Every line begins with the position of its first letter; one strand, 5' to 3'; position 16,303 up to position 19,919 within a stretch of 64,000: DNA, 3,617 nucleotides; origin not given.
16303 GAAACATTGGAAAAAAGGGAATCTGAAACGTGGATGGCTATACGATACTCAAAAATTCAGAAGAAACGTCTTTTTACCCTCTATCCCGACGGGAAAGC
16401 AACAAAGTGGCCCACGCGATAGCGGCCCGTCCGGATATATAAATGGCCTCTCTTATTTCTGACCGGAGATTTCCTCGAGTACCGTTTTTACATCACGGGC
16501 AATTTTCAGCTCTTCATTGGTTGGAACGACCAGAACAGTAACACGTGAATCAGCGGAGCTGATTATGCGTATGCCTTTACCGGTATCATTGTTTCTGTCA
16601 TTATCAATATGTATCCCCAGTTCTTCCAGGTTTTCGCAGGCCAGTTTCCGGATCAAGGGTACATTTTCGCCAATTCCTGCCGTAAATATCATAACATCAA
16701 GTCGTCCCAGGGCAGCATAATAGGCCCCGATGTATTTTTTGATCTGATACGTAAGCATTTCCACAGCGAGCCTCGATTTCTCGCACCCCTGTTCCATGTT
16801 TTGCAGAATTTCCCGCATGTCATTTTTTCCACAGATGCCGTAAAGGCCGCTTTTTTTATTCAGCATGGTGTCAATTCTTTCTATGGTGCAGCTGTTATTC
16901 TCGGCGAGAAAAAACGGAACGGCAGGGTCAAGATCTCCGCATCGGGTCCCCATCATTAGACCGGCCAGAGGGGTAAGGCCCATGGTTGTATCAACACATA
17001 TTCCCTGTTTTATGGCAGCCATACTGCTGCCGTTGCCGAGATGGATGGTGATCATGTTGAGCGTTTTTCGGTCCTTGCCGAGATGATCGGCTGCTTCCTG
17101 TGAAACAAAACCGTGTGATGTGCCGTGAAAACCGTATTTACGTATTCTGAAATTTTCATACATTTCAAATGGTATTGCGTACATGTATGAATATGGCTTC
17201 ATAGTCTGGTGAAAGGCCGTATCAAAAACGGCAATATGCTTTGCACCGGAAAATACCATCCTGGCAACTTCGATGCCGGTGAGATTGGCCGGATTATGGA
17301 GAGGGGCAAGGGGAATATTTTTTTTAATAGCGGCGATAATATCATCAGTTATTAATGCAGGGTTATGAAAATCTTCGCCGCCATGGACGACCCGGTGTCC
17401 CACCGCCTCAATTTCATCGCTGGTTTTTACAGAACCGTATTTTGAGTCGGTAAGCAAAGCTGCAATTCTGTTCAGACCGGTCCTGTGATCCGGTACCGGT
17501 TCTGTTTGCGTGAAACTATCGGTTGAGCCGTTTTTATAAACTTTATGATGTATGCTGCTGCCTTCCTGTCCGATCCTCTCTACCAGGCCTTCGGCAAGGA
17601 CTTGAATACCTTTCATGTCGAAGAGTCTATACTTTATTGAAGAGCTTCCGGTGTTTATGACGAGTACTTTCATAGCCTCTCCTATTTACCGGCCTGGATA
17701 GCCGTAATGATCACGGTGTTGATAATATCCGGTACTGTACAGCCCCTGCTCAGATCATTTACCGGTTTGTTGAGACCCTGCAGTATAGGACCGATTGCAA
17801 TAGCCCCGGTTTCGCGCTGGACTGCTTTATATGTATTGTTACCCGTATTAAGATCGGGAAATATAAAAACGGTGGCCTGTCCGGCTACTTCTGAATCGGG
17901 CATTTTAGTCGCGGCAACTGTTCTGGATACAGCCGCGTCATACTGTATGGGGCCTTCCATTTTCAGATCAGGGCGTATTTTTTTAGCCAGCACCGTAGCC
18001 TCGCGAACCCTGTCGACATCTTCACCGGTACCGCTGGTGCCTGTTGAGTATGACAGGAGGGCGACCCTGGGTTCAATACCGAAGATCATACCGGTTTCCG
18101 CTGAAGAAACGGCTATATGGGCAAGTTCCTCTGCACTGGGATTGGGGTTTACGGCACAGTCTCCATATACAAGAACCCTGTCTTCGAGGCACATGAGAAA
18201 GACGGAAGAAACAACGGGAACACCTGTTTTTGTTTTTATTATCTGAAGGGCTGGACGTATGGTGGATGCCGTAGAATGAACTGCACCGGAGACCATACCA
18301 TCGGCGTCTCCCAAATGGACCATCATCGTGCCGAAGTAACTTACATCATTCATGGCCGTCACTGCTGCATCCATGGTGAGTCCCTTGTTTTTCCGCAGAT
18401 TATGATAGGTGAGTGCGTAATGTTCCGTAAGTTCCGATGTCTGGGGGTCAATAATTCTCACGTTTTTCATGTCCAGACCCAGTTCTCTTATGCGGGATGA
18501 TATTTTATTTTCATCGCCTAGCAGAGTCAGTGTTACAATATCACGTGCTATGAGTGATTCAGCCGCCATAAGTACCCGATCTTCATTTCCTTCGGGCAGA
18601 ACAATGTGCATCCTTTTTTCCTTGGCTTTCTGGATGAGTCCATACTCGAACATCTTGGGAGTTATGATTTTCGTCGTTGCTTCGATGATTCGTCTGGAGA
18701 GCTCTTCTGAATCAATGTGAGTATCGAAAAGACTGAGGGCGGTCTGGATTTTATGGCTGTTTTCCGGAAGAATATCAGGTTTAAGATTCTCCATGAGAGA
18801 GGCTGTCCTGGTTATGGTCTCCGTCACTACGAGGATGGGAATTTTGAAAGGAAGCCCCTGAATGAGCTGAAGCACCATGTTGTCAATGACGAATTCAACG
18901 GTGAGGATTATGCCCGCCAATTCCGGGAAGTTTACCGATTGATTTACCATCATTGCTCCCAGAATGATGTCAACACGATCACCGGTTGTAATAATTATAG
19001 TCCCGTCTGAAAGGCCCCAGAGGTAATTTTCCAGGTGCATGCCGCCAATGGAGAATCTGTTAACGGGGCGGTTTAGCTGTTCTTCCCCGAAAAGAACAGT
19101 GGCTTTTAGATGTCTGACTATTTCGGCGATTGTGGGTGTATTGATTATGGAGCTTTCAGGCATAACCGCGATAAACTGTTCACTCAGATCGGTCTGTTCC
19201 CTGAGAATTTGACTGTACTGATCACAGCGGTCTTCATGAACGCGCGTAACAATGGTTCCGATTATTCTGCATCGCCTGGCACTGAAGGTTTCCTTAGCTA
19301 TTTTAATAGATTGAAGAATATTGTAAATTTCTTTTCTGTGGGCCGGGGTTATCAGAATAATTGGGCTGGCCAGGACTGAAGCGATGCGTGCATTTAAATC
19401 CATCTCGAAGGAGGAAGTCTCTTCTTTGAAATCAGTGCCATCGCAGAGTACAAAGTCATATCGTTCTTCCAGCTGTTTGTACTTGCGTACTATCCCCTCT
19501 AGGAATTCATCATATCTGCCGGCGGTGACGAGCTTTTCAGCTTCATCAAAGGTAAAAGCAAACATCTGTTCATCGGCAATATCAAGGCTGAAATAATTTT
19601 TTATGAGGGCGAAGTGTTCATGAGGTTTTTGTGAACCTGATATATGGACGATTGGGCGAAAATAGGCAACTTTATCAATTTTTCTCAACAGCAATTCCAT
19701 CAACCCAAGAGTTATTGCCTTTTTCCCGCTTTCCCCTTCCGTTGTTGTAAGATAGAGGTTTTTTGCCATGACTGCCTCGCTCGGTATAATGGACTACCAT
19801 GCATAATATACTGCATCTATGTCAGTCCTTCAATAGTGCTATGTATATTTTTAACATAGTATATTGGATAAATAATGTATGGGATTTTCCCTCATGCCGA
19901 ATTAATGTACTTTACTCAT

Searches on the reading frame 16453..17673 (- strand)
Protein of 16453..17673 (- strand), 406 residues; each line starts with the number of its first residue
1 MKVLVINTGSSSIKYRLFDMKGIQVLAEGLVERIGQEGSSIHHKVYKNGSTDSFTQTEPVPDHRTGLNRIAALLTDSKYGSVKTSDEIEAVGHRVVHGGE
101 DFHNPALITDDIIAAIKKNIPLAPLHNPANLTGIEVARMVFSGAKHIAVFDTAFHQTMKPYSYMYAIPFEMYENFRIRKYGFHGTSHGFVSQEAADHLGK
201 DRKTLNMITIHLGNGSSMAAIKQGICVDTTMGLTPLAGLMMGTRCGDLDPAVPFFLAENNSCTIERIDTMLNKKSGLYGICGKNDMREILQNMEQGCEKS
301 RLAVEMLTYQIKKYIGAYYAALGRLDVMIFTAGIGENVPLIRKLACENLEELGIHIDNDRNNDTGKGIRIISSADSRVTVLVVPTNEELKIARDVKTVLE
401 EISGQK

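Call 63: search_protein_families(library=pfam, proteins=[window:16453-17673:-], max_evalue=0.00001)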
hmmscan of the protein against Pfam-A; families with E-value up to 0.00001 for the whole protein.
window:16453-17673:- (406 aa): 1 family
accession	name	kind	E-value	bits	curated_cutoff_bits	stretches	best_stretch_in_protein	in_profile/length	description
PF00871.23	Acetate_kinase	-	7e-147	489.6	22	1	2-393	1-392/392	Acetokinase family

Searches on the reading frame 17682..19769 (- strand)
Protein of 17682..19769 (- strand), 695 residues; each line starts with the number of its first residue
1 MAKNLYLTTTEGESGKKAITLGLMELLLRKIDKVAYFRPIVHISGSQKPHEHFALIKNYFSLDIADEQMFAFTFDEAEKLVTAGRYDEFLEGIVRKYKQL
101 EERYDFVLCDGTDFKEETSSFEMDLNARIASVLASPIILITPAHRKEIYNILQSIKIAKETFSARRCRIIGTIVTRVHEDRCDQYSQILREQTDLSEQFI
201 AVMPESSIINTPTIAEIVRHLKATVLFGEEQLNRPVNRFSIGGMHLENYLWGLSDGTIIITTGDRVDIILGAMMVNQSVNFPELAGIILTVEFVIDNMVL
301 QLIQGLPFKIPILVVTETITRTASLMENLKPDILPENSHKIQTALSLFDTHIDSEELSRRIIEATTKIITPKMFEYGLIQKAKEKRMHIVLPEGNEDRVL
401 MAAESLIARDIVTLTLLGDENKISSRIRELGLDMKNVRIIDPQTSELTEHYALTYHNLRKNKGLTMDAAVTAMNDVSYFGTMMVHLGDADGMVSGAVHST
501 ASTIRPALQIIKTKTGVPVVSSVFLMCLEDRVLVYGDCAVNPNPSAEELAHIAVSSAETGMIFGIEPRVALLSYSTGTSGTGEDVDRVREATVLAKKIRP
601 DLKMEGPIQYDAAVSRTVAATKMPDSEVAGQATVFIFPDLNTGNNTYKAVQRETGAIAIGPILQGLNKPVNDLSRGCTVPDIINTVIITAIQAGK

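Call 64: search_protein_families(library=pfam, proteins=[window:17682-19769:-], max_evalue=0.00001)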
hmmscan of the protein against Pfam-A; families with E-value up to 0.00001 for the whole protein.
window:17682-19769:- (695 aa): 3 families
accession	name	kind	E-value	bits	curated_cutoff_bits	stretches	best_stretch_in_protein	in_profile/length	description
PF01515.24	PTA_PTB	-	1.9e-132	441.9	24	1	374-690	2-319/319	Phosphate acetyl/butaryl transferase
PF07085.17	DRTGG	-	2.2e-21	76.1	25.2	1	216-328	1-104/105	DRTGG domain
PF13500.12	AAA_26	-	5.4e-21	75.8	27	1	3-192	1-179/198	AAA domain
